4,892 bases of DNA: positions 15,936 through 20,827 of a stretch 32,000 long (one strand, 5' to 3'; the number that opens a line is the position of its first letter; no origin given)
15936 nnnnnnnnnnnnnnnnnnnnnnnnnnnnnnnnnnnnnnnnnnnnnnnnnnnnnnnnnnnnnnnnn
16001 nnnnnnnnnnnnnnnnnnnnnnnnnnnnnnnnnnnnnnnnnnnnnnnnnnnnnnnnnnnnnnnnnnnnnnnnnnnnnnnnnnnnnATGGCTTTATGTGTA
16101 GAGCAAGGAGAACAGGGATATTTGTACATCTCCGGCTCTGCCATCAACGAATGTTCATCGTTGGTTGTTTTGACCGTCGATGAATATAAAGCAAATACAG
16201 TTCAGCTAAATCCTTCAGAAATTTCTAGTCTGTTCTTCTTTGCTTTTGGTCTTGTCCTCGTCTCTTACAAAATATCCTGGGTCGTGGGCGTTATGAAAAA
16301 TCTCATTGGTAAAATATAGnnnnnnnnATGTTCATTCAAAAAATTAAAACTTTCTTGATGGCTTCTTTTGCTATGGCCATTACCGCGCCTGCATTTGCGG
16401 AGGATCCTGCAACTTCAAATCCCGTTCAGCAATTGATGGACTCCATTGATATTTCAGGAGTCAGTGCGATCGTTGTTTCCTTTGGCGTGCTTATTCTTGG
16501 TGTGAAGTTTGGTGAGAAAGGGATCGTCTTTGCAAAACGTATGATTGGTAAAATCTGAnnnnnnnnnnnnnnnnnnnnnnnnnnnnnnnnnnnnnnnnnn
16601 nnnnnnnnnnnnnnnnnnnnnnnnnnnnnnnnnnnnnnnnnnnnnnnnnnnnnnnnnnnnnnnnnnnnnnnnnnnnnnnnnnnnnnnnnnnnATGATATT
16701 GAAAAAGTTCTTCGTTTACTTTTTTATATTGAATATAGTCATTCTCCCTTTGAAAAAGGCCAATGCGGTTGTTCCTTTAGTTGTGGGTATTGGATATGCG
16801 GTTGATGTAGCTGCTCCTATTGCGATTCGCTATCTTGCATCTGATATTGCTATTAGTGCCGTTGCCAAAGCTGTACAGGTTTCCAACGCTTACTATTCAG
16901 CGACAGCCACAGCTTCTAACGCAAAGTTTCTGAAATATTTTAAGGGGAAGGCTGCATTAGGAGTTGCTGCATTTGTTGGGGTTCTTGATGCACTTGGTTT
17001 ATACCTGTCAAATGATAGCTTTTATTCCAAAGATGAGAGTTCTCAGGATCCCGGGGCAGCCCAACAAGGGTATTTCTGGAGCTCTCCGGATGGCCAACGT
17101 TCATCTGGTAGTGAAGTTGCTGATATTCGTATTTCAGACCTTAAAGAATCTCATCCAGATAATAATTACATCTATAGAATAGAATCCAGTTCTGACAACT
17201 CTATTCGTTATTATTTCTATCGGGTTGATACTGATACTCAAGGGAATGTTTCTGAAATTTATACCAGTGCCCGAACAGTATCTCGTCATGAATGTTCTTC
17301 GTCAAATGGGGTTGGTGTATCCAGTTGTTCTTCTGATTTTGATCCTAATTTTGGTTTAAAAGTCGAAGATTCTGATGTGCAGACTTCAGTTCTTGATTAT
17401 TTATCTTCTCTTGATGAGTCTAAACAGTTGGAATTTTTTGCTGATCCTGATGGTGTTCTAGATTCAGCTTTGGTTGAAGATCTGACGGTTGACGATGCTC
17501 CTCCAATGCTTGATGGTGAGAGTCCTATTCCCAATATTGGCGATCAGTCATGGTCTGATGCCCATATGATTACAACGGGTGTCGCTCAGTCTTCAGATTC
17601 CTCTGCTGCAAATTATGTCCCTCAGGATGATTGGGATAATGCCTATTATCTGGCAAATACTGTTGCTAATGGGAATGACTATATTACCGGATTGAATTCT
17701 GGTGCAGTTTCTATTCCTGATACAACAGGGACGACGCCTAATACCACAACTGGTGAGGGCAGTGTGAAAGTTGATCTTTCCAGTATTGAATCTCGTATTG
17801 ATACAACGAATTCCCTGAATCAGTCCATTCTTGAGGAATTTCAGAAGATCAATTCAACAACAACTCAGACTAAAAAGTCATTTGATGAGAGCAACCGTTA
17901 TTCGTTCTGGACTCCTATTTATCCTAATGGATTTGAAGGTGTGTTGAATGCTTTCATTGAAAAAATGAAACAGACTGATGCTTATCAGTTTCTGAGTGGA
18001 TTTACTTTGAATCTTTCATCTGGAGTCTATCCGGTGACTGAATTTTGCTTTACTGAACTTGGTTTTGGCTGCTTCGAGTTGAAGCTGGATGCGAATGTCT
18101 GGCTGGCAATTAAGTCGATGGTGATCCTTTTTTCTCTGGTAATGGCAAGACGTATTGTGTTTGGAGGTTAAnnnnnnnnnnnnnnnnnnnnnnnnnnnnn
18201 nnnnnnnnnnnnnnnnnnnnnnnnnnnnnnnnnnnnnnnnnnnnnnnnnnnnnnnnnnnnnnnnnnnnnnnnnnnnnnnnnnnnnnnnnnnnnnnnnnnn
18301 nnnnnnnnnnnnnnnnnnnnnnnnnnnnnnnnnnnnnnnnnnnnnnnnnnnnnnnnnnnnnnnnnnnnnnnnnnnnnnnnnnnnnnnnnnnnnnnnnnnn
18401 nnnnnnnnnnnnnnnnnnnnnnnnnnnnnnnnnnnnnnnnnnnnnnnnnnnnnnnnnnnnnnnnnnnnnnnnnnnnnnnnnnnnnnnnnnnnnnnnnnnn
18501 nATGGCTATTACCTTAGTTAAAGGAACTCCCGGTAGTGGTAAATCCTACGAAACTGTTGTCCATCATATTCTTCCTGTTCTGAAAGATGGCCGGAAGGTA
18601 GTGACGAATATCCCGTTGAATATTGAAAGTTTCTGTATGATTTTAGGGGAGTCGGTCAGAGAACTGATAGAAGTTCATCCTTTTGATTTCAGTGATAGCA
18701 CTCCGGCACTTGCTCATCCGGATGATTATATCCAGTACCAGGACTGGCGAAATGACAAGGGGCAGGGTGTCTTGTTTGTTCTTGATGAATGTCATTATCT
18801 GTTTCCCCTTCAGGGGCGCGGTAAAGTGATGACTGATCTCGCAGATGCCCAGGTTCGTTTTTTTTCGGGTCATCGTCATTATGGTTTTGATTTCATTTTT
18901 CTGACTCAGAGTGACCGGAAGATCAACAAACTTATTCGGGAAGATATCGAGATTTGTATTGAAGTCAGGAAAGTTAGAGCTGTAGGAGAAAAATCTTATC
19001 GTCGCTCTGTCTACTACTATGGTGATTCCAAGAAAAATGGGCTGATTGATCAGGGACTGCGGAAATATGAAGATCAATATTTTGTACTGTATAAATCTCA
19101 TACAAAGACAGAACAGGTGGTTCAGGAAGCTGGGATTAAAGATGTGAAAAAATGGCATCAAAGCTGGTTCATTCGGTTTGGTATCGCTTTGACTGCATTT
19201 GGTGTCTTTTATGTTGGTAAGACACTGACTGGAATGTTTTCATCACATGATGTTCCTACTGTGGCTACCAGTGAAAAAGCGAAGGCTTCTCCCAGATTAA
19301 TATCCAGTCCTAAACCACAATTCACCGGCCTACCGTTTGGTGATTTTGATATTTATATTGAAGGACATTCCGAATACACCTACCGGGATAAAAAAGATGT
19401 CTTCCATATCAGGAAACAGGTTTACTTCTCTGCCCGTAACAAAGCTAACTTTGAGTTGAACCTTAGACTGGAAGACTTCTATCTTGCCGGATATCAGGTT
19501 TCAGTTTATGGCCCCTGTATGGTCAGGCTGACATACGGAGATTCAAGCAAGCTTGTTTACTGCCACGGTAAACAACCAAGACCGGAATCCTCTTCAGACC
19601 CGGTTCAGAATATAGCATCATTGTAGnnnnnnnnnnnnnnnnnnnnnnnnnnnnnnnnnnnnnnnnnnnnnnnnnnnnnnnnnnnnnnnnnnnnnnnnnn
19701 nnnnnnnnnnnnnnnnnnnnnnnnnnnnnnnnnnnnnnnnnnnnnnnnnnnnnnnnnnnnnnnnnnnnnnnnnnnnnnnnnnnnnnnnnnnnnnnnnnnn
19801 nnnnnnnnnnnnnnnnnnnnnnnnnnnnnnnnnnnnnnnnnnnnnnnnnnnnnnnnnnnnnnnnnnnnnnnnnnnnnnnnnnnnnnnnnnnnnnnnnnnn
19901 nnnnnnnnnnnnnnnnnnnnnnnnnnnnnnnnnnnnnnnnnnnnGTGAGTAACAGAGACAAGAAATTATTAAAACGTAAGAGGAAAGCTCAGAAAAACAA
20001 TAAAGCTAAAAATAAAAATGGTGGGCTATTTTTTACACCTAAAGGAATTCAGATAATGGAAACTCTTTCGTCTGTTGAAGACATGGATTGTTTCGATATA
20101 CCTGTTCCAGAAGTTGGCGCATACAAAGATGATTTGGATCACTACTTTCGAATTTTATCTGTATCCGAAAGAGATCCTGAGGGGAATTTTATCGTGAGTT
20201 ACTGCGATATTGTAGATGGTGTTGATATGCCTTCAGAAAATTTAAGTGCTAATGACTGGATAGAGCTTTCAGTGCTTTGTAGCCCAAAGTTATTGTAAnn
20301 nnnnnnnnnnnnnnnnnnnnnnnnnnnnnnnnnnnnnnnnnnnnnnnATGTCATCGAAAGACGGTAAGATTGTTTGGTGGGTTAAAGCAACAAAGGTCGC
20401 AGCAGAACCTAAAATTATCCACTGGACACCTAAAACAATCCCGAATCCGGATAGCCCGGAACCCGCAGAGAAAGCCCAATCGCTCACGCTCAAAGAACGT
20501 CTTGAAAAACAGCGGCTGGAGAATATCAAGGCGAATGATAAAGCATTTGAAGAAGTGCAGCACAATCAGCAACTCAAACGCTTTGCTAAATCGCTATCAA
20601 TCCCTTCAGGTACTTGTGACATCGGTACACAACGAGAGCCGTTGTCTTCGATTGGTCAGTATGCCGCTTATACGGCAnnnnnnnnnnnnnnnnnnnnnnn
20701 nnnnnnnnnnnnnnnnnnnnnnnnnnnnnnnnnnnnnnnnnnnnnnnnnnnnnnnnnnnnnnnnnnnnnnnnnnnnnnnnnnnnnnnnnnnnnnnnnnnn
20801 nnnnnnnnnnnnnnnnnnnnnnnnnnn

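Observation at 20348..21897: Filamentous prophage carrying a colicin-E9-like DNase bacteriocin plus Im9-like immunity pair as cargo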

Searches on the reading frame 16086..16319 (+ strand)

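Call 50: search_protein_families(library=phrogs, proteins=[window:16086-16319:+], max_evalue=0.001)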
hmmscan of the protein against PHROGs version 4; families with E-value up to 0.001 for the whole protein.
window:16086-16319:+ (77 aa): 2 families
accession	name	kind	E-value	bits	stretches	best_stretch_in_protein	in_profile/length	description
phrog_2924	-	unknown function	2.2e-14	54.6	1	1-76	1-79/80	-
phrog_969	-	unknown function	2.4e-09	38.4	1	1-75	1-77/79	-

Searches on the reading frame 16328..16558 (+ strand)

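Call 50: search_protein_families(library=phrogs, proteins=[window:16328-16558:+], max_evalue=0.001)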
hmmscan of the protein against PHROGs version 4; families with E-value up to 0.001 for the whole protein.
window:16328-16558:+ (76 aa): 4 families
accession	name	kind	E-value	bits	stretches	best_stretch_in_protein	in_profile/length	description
phrog_6548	-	head and packaging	6.9e-13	49.7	1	12-76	16-79/79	major coat protein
phrog_3354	-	head and packaging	6.5e-08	33.3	1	39-75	7-43/44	major capsid protein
phrog_2186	-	head and packaging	7.9e-08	33.2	1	2-73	3-77/80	virion structural protein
phrog_28600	-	head and packaging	2.3e-06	28.6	1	30-75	36-81/82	major head protein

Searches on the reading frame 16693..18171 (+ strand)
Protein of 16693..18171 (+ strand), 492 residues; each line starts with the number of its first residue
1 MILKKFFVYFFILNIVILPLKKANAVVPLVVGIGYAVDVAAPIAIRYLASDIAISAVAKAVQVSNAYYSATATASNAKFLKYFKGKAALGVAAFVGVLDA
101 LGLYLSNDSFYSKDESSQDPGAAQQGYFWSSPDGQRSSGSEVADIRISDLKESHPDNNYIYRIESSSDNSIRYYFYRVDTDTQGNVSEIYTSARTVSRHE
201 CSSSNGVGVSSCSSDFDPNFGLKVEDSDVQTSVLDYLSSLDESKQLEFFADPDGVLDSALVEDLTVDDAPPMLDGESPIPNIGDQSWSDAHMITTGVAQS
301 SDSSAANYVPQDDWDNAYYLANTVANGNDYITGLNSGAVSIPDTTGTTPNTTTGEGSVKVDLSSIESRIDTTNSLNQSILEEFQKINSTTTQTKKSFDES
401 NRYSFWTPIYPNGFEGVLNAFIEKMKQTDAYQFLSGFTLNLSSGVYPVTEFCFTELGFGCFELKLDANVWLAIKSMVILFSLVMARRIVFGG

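Call 3: search_protein_families(library=pfam, proteins=[window:16693-18171:+], max_evalue=0.01)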
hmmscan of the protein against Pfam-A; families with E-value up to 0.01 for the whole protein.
window:16693-18171:+ (492 aa): 0 families

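Call 50: search_protein_families(library=phrogs, proteins=[window:16693-18171:+], max_evalue=0.001)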
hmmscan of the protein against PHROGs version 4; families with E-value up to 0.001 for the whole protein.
window:16693-18171:+ (492 aa): 3 families
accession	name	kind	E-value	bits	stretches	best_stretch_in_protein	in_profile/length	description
phrog_31956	-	unknown function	8.3e-14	52.5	1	270-492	377-596/596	-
phrog_19407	-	unknown function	7.4e-09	35.9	1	404-492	432-522/522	-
phrog_4544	-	unknown function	4.5e-06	27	1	332-491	360-501/501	-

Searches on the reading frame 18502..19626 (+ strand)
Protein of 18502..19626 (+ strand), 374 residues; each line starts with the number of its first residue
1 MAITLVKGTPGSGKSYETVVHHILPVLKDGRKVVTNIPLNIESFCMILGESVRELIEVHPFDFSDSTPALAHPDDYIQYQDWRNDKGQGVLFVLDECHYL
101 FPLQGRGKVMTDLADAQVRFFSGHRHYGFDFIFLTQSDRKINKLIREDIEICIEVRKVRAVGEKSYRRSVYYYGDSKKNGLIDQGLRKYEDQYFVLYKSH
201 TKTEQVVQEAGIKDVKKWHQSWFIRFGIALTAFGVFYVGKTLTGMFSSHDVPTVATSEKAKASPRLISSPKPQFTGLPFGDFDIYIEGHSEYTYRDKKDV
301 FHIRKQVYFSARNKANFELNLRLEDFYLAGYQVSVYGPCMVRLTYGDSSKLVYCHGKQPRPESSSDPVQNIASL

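Call 3: search_protein_families(library=pfam, proteins=[window:18502-19626:+], max_evalue=0.01)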
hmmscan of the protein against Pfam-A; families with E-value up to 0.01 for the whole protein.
window:18502-19626:+ (374 aa): 1 family
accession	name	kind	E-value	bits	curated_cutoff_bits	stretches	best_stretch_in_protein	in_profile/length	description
PF05707.18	Zot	-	4.4e-28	98.5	20.3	1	2-202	1-195/197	Zonular occludens toxin (Zot)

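Call 68: search_dna_similar(query=window:18502-19626:+, collection=phages, mode=protein, max_rows=12)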
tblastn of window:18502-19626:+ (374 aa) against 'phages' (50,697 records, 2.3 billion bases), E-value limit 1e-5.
Records with a match: 234; places in all: 247; records where one place covers at least 80% of the query: 40.
Best place of each record, by identity: 60-80% 4; <60% 230.
By first word of the organism name: Ralstonia 95; Vibrio 45; Affertcholeramvirus 28; Dulem 13; Pseudomonas 12; bajarodino 11; Xanthomonas 9; Inovirus 4; Stenotrophomonas 4; Phage 3; and 6 more.
By host as written in the record: Ralstonia solanacearum 67; - 21; Varecia variegata 10; Pseudomonas aeruginosa 9; Vibrio cholerae O1 biovar El tor 9; Vibrio parahaemolyticus 6; Ralstonia solanacearum Race 3, Biovar 1 6; Vibrio cholerae 5; and 66 more.
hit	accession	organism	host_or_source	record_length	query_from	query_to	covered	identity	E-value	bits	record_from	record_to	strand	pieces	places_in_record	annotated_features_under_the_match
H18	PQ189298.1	Vibrio phage 10N.239.311.A09_PE002B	Vibrio cyclitrophicus 10N.239.311.A09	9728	1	373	100%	61.1%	4e-127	480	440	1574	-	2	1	hypothetical protein (x2)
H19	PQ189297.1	Vibrio phage 10N.239.311.A09_PE002A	Vibrio cyclitrophicus 10N.239.311.A09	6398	1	373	100%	61.1%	4e-127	480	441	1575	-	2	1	hypothetical protein (x2)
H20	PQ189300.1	Vibrio phage 10N.239.311.B03_PE002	Vibrio cyclitrophicus 10N.239.311.B03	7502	1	373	100%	61.1%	3e-151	477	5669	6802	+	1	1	hypothetical protein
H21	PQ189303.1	Vibrio phage 10N.239.311.C11_PE002B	Vibrio cyclitrophicus 10N.239.311.C11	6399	1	373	100%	60.8%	3e-126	477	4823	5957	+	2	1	hypothetical protein (x2)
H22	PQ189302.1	Vibrio phage 10N.239.311.C11_PE002A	Vibrio cyclitrophicus 10N.239.311.C11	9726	1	373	99%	54.7%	2e-84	444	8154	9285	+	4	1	hypothetical protein (x4)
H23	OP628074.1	Vibrio phage vB_VpI_FR1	Vibrio parahaemolyticus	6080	1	361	97%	33.0%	6e-52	191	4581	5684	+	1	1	zona occludens toxin | minor capsid protein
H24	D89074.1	Fibrovirus fs1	-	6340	1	354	95%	32.6%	5e-48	179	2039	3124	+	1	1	hypothetical protein (x2)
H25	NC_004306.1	Fibrovirus fs1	Vibrio cholerae O139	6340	1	354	95%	32.6%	5e-48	179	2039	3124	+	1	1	putative assembly protein | putative minor coat protein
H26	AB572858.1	Vibrio phage ND1-fs1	Vibrio cholerae O139 strain ND1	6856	3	354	94%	32.8%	4e-48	180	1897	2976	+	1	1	putative assembly protein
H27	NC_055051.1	Vibrio phage ND1-fs1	Vibrio cholerae O139 strain ND1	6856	3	354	94%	32.8%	4e-48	180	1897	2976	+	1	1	putative assembly protein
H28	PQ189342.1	Vibrio phage 10N.286.52.F6_PE002B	Vibrio cyclitrophicus 10N.286.52.F6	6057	1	360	96%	32.0%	8e-46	173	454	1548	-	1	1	hypothetical protein (x2)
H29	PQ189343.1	Vibrio phage 10N.286.52.F6_PE003A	Vibrio cyclitrophicus 10N.286.52.F6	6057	1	360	96%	32.0%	8e-46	173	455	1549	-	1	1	hypothetical protein (x2)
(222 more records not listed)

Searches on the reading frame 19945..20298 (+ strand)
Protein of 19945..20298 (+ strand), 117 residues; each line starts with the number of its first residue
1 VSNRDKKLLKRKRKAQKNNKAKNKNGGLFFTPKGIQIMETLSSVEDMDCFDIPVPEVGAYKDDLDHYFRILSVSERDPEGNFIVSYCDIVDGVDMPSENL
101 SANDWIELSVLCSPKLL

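Call 3: search_protein_families(library=pfam, proteins=[window:19945-20298:+], max_evalue=0.01)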
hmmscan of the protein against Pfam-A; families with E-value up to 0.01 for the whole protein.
window:19945-20298:+ (117 aa): 0 families

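Call 49: search_protein_families(library=ncbifam, proteins=[window:19945-20298:+], max_evalue=0.01)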
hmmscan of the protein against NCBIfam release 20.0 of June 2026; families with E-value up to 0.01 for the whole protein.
window:19945-20298:+ (117 aa): 0 families

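Call 50: search_protein_families(library=phrogs, proteins=[window:19945-20298:+], max_evalue=0.001)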
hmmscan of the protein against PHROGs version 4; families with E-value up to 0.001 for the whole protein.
window:19945-20298:+ (117 aa): 0 families

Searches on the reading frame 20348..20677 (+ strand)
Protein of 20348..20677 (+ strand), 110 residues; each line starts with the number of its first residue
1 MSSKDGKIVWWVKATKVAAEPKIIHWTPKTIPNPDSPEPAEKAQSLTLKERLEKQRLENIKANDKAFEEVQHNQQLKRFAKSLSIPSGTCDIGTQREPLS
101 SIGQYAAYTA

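Call 85: search_protein_representatives(protein=window:20348-20677:+)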
Query: 110 residues. Proteins with E-value up to 0.001 (for the whole library): 5; up to 1e-10: 1; up to 1e-30: 1. The best 5 are listed.
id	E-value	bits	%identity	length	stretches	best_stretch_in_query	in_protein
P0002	8.3e-47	174.3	81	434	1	9-110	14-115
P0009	3.9e-07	46.8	53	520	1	42-109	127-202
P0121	7.9e-05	39.4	52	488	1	45-109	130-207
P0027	9.4e-05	39.2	47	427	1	49-110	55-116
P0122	1.1e-04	39.0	64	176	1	77-109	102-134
